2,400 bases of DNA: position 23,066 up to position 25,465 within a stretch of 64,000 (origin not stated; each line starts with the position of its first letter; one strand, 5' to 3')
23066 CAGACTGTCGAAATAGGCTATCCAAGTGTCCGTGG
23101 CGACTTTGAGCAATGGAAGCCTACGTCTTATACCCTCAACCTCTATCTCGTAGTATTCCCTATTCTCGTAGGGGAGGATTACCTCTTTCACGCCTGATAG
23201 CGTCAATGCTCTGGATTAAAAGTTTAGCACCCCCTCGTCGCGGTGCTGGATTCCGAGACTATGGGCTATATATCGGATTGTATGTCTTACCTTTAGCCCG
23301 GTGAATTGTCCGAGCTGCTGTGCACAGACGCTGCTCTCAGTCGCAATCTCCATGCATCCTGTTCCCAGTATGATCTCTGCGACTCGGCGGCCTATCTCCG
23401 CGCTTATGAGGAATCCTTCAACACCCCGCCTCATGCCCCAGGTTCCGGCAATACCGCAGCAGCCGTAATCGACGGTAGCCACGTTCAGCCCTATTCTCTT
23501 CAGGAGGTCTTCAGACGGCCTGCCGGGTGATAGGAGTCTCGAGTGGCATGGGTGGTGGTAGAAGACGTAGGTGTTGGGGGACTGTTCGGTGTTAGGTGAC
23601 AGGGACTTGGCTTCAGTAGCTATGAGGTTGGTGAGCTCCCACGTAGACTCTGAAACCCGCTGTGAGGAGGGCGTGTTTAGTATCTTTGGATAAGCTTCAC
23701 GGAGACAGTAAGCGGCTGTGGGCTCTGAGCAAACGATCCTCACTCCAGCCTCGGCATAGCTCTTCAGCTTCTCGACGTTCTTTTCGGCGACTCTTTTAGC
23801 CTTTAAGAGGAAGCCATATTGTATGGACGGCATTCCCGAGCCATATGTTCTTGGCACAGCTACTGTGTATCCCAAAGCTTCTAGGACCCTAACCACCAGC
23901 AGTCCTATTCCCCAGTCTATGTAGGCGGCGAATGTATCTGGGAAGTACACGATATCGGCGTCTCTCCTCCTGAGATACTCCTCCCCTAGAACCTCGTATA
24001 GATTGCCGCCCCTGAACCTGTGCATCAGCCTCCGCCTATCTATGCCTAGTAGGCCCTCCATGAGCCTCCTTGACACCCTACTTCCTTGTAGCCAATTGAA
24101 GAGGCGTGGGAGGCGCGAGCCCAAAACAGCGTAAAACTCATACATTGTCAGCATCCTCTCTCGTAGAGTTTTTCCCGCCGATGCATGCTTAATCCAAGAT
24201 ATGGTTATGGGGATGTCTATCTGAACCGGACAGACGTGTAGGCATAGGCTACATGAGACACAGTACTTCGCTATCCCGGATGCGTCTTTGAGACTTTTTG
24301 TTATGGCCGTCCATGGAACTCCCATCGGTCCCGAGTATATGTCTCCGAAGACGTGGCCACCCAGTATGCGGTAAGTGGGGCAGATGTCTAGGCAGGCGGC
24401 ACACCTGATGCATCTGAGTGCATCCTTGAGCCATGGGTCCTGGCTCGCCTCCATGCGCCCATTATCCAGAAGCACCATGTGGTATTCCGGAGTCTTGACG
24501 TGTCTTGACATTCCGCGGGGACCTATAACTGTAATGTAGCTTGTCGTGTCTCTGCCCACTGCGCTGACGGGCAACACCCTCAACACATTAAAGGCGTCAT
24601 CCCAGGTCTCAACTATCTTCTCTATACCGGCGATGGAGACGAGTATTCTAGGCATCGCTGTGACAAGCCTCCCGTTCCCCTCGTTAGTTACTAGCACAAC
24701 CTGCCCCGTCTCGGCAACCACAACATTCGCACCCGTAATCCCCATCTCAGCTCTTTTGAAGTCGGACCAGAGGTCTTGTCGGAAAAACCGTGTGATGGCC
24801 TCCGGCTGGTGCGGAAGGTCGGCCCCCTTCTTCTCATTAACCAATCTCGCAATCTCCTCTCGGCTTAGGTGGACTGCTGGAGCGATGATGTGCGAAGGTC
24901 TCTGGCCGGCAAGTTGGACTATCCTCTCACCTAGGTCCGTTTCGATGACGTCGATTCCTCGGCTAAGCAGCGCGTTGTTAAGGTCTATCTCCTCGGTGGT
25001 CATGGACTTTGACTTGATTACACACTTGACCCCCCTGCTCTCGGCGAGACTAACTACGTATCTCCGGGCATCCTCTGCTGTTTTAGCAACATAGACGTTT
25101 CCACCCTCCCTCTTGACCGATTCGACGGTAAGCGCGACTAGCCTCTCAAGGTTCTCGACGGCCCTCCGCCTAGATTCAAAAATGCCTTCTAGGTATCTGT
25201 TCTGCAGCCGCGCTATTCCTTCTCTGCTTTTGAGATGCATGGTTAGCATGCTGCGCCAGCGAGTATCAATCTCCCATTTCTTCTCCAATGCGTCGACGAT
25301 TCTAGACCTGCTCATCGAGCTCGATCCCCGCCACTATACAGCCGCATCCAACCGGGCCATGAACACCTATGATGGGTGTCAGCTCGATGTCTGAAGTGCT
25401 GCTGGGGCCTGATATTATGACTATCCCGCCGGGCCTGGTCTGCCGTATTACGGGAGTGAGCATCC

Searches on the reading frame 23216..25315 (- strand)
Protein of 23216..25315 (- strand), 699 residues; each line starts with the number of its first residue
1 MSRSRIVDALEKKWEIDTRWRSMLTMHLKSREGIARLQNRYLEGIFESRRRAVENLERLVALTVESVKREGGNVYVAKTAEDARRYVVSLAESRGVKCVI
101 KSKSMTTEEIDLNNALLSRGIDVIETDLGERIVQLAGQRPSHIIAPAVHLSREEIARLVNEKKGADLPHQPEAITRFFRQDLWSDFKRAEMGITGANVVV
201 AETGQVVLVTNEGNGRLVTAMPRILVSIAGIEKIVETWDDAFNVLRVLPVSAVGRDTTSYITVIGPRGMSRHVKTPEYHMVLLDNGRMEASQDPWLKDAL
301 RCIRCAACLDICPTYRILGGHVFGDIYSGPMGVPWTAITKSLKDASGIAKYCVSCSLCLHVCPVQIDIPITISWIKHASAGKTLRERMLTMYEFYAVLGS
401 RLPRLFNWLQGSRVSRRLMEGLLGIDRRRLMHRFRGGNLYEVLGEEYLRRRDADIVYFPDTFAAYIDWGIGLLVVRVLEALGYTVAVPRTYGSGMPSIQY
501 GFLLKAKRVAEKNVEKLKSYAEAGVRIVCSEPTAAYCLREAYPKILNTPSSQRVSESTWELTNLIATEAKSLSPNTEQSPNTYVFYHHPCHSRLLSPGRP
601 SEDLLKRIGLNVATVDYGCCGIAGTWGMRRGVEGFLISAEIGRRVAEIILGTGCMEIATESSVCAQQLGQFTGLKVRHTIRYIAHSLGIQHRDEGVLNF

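Call 50: search_protein_families(library=pfam, proteins=[window:23216-25315:-], max_evalue=0.0001)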
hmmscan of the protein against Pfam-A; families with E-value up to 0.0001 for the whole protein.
window:23216-25315:- (699 aa): 11 families
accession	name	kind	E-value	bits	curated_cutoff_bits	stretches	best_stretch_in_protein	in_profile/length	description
PF02589.21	LUD_dom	-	1.1e-41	143.1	22.6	1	62-270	3-168/189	LUD domain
PF13183.11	Fer4_8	-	9.4e-12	45.7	27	1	299-366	2-68/68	4Fe-4S dicluster domain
PF12838.12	Fer4_7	-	2e-07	31.8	27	1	301-366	1-52/52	4Fe-4S dicluster domain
PF13534.11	Fer4_17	-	3.8e-07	31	22.2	1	301-367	1-61/61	4Fe-4S dicluster domain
PF13187.11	Fer4_9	-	4.5e-07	30.2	27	0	296-314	34-49/52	4Fe-4S dicluster domain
PF02754.22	CCG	-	1.2e-06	29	20.6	0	584-668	1-84/85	Cysteine-rich domain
PF14697.11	Fer4_21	-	5.1e-06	27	35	0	346-365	35-54/59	4Fe-4S dicluster domain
PF14691.11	Fer4_20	-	8.5e-06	26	25.8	0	343-382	15-56/113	Dihydroprymidine dehydrogenase domain II, 4Fe-4S cluster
PF13746.11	Fer4_18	-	1.3e-05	25.8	27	0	349-368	58-77/114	4Fe-4S dicluster domain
PF13237.11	Fer4_10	-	2e-05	24.8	25.5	0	297-363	4-53/53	4Fe-4S dicluster domain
PF00037.32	Fer4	-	3.6e-05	23.8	21.1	0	298-314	4-20/24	4Fe-4S binding domain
